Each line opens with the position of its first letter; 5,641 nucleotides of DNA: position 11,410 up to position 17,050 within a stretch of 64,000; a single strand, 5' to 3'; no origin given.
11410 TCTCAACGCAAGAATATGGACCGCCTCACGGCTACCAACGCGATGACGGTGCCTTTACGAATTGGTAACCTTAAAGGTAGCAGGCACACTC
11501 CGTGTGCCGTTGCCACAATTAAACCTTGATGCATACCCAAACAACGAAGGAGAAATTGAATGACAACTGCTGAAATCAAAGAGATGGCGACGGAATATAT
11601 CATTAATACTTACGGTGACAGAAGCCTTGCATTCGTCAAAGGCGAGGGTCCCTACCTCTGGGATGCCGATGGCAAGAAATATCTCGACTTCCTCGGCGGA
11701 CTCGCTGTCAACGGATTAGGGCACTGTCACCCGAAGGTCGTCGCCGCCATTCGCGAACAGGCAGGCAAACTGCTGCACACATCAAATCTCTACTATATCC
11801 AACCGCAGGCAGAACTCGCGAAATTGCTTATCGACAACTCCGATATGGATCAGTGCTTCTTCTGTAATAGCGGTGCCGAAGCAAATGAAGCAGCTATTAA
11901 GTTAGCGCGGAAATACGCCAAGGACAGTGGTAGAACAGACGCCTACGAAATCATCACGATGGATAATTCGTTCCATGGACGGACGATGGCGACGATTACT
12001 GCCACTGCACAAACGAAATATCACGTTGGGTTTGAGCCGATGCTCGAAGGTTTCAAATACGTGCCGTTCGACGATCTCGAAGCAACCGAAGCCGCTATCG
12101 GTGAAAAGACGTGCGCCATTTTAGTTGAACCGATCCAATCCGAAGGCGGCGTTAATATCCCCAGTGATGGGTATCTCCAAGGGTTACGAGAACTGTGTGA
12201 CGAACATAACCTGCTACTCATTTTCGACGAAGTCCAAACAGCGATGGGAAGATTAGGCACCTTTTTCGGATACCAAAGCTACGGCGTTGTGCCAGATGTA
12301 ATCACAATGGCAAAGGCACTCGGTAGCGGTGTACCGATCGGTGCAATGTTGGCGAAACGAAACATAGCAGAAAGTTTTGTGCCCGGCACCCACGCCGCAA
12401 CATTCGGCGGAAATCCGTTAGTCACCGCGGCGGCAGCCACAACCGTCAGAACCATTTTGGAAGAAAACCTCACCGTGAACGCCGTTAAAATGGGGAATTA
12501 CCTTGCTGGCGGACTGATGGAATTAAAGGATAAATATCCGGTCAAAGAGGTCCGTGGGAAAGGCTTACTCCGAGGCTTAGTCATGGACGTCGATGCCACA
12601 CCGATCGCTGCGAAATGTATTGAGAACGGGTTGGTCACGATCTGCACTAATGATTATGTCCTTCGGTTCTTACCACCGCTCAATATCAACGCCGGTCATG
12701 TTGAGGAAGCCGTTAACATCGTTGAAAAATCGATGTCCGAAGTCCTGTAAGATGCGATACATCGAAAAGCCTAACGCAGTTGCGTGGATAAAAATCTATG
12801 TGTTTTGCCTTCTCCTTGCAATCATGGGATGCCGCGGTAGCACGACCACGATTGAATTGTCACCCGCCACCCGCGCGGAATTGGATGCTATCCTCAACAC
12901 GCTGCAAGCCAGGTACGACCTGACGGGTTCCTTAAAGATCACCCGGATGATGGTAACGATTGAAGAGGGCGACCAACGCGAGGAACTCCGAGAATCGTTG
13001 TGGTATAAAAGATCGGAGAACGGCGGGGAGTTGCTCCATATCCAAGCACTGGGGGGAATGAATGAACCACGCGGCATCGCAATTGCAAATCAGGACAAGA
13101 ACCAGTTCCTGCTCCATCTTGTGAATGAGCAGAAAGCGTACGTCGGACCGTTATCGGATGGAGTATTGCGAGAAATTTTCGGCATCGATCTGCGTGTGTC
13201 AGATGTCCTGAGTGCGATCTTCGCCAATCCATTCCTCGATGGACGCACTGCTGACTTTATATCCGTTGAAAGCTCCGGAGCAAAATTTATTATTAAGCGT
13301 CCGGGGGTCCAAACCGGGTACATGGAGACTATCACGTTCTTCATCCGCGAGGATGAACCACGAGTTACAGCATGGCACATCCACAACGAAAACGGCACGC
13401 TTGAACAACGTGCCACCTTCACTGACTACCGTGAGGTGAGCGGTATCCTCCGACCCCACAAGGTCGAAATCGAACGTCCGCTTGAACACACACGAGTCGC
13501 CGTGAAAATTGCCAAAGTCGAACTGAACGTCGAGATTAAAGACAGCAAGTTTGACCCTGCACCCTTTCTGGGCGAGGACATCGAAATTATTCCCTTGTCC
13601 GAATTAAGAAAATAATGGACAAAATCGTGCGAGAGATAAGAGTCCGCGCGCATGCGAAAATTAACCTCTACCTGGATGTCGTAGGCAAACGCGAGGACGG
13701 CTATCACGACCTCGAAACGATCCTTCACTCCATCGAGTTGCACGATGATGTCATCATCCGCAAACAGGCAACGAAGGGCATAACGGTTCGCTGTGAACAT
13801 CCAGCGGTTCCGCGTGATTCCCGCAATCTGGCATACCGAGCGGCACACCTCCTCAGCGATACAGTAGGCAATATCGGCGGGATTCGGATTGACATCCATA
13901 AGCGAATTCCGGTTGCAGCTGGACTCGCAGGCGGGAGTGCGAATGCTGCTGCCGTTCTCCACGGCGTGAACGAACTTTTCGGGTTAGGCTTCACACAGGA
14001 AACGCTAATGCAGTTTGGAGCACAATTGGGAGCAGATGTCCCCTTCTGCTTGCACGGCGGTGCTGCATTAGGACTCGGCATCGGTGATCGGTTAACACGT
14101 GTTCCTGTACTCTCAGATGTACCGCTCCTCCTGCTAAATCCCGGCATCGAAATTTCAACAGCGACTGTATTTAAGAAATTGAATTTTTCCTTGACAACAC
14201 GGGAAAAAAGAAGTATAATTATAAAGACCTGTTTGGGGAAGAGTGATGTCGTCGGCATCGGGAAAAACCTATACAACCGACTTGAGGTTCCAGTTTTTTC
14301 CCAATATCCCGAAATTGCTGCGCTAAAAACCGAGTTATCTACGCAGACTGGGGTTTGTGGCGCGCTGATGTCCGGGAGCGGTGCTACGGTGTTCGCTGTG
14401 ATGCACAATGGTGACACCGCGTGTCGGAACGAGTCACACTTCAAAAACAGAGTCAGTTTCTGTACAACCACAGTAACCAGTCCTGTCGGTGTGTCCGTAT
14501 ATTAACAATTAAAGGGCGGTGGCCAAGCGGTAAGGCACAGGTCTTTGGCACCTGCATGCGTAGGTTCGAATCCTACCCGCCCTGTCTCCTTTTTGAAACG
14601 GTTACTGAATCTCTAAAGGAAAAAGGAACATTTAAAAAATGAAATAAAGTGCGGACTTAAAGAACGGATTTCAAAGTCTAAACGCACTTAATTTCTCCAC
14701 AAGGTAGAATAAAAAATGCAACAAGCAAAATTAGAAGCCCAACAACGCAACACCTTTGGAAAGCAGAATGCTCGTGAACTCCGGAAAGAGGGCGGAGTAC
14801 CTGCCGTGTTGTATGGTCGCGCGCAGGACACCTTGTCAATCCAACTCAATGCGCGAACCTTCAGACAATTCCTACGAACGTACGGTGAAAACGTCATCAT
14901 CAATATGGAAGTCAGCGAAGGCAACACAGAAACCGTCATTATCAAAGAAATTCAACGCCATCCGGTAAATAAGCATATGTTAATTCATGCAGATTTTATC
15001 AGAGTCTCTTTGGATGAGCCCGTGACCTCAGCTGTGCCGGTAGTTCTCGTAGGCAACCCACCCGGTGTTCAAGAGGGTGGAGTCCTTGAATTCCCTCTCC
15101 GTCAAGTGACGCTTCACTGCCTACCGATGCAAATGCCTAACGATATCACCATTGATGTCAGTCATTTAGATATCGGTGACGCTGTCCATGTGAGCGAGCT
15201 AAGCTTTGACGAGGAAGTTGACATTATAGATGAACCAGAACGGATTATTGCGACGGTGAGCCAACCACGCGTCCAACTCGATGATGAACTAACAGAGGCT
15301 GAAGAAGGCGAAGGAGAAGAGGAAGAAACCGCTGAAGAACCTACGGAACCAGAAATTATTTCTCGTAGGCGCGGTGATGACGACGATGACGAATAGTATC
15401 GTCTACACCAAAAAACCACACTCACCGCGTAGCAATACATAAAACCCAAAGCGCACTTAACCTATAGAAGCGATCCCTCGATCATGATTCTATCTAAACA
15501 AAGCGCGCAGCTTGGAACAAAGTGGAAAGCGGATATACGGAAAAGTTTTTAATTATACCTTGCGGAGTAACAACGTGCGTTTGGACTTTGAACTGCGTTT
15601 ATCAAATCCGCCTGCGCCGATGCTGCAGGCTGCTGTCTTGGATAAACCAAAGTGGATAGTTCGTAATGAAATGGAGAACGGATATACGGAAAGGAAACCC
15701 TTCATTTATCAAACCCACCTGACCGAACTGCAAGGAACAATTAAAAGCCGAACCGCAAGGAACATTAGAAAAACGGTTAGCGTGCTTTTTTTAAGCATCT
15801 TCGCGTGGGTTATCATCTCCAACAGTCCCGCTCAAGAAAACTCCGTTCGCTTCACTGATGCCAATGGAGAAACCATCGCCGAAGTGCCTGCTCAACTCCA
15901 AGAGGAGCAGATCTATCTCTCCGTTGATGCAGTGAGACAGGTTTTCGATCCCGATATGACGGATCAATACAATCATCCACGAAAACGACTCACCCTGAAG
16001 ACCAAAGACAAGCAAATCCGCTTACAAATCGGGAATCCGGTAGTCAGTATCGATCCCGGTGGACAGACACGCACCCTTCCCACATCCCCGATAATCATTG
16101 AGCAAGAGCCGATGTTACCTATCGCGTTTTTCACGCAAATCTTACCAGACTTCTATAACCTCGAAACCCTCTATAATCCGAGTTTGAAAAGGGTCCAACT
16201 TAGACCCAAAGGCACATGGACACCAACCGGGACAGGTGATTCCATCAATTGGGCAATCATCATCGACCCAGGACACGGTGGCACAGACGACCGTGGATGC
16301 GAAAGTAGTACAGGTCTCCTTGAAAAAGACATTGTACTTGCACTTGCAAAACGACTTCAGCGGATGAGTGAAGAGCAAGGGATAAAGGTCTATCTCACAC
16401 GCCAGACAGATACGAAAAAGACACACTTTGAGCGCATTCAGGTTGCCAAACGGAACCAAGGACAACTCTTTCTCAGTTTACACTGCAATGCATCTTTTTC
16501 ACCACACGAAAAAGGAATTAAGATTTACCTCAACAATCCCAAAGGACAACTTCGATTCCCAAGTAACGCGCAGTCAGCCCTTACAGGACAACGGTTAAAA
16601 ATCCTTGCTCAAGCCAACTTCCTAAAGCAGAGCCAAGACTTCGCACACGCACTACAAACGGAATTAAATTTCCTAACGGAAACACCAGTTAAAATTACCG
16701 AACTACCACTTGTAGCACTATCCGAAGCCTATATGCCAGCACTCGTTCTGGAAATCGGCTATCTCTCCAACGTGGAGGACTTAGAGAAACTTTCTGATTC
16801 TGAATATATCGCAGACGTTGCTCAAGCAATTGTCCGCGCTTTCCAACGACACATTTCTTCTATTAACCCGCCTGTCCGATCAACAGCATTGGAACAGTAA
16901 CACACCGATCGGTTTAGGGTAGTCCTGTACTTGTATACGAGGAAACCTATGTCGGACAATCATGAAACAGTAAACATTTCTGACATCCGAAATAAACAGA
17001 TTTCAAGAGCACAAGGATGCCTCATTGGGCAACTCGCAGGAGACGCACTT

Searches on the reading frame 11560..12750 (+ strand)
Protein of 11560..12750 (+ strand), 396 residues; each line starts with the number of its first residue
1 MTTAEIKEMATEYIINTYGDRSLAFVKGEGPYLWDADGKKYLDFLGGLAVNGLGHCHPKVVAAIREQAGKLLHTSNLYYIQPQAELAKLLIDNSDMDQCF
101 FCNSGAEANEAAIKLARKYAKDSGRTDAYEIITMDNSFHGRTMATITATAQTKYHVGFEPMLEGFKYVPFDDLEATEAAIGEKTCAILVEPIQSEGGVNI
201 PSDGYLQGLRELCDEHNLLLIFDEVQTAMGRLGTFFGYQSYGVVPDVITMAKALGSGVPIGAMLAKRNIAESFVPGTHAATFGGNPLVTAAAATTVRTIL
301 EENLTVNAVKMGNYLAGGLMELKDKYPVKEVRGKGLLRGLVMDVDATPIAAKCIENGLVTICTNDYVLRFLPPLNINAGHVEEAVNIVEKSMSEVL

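Call 78: search_protein_families(library=pfam, proteins=[window:11560-12750:+], max_evalue=0.00001)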
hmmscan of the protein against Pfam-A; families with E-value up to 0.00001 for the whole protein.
window:11560-12750:+ (396 aa): 1 family
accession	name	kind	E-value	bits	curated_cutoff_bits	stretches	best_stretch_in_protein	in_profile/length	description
PF00202.27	Aminotran_3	-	3.5e-116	388.7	30.5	1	23-390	11-401/403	Aminotransferase class-III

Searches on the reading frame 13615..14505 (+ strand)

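Call 78: search_protein_families(library=pfam, proteins=[window:13615-14505:+], max_evalue=0.00001)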
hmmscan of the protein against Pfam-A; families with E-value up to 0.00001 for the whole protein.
window:13615-14505:+ (296 aa): 2 families
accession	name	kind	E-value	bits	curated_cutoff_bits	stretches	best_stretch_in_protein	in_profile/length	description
PF00288.32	GHMP_kinases_N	-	2.9e-19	69.5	22.3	1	71-149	1-87/87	GHMP kinases N terminal domain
PF08544.19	GHMP_kinases_C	-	5.6e-09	36.7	21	1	207-268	5-71/85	GHMP kinases C terminal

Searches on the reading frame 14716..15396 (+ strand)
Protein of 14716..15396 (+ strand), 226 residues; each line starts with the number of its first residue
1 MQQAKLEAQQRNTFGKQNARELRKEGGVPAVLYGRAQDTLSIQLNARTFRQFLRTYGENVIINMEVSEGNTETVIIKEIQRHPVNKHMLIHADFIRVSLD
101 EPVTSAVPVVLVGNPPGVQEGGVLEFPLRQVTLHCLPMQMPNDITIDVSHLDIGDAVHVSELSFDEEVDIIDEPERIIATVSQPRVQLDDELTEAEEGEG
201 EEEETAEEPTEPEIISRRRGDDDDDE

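Call 79: search_protein_families(library=pfam, proteins=[window:14716-15396:+], max_evalue=0.00001)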
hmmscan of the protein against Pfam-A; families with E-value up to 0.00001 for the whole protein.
window:14716-15396:+ (226 aa): 2 families
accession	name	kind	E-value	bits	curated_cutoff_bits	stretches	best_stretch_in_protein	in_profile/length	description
PF14693.11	Ribosomal_TL5_C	-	1.2e-26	93.3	27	1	103-185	2-84/84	Ribosomal protein TL5, C-terminal domain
PF01386.24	Ribosomal_L25p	-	1.1e-24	87.1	23.6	1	6-94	1-82/82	Ribosomal L25p family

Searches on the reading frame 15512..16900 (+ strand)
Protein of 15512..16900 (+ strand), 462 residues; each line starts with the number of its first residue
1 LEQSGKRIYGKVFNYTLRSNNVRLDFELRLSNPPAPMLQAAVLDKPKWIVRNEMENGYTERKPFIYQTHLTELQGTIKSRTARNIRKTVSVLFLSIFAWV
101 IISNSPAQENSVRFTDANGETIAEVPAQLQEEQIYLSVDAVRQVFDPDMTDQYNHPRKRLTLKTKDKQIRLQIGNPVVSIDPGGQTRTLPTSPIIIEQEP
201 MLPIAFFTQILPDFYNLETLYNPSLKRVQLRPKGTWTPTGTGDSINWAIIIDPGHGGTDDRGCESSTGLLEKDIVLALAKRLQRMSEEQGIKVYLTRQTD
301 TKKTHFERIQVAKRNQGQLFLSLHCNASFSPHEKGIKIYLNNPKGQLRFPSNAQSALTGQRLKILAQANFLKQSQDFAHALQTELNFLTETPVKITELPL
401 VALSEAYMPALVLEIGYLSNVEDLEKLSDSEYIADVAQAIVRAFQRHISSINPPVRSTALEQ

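Call 79: search_protein_families(library=pfam, proteins=[window:15512-16900:+], max_evalue=0.00001)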
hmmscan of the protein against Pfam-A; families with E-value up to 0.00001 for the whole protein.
window:15512-16900:+ (462 aa): 2 families
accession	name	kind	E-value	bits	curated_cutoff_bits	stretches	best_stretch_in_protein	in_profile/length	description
PF01520.23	Amidase_3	-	2e-38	132.6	27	1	249-444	1-172/174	N-acetylmuramoyl-L-alanine amidase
PF07833.16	Cu_amine_oxidN1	-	4e-09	36.8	24.2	1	118-211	3-93/108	Copper amine oxidase N-terminal domain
